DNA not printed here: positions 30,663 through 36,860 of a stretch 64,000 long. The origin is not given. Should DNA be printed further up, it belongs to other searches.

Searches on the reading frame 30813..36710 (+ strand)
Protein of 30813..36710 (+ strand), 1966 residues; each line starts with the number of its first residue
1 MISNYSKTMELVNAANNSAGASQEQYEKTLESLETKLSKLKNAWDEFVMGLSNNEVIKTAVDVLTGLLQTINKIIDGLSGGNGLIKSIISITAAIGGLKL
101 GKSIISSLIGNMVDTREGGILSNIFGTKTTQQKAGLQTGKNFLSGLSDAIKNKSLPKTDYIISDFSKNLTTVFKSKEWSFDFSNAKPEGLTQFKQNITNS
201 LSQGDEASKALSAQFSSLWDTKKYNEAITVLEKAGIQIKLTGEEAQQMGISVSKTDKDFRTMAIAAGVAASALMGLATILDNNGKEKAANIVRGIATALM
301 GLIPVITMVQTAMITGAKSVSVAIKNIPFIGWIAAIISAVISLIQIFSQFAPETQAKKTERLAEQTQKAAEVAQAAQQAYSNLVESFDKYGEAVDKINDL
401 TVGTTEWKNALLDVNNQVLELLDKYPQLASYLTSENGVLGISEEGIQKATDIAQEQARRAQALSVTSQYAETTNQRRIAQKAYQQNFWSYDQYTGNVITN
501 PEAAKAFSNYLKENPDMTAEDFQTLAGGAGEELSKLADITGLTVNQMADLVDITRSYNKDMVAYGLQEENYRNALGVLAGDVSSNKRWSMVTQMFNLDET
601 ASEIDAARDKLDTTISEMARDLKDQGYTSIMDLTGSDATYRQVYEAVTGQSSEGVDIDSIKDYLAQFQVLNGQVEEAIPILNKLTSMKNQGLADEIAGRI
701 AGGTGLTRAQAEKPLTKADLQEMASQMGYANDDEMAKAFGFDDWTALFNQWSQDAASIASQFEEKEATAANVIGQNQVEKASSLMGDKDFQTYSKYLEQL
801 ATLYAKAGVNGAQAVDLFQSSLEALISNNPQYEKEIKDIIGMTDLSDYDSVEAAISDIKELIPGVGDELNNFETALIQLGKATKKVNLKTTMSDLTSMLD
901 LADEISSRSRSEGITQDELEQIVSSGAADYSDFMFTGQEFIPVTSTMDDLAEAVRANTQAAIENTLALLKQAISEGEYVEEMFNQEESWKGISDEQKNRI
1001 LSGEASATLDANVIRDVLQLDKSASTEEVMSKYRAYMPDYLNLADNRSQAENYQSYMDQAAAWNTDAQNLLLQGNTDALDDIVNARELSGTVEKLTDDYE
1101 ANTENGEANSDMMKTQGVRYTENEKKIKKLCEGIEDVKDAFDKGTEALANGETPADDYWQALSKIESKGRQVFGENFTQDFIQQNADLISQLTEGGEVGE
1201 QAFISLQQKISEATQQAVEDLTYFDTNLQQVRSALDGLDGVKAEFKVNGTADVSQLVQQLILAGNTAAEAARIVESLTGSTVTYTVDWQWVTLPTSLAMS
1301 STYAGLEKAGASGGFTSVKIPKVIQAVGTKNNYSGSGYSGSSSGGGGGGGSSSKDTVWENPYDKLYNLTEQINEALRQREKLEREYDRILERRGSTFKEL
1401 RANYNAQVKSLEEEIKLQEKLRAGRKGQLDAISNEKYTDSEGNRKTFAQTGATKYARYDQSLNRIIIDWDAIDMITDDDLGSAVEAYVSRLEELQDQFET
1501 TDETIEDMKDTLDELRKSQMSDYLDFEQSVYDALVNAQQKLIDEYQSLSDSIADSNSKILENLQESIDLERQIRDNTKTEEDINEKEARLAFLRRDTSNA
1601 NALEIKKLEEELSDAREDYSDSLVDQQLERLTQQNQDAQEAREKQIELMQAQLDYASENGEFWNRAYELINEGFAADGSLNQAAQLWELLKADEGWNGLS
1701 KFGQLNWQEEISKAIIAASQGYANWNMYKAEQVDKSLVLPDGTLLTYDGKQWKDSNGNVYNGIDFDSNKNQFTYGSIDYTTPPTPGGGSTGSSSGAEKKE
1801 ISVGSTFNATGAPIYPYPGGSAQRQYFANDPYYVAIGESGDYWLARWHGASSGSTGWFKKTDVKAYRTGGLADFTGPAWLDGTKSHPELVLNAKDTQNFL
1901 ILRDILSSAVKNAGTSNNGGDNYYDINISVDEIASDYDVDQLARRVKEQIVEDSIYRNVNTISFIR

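Call 52: search_protein_families(library=phrogs, proteins=[window:30813-36710:+], max_evalue=0.00001)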
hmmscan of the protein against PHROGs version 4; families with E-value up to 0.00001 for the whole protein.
window:30813-36710:+ (1966 aa): 1 family
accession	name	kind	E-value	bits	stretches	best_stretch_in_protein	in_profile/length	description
phrog_4211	-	tail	1.5e-09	36.5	1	1368-1951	2071-2616/2625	tail length tape measure protein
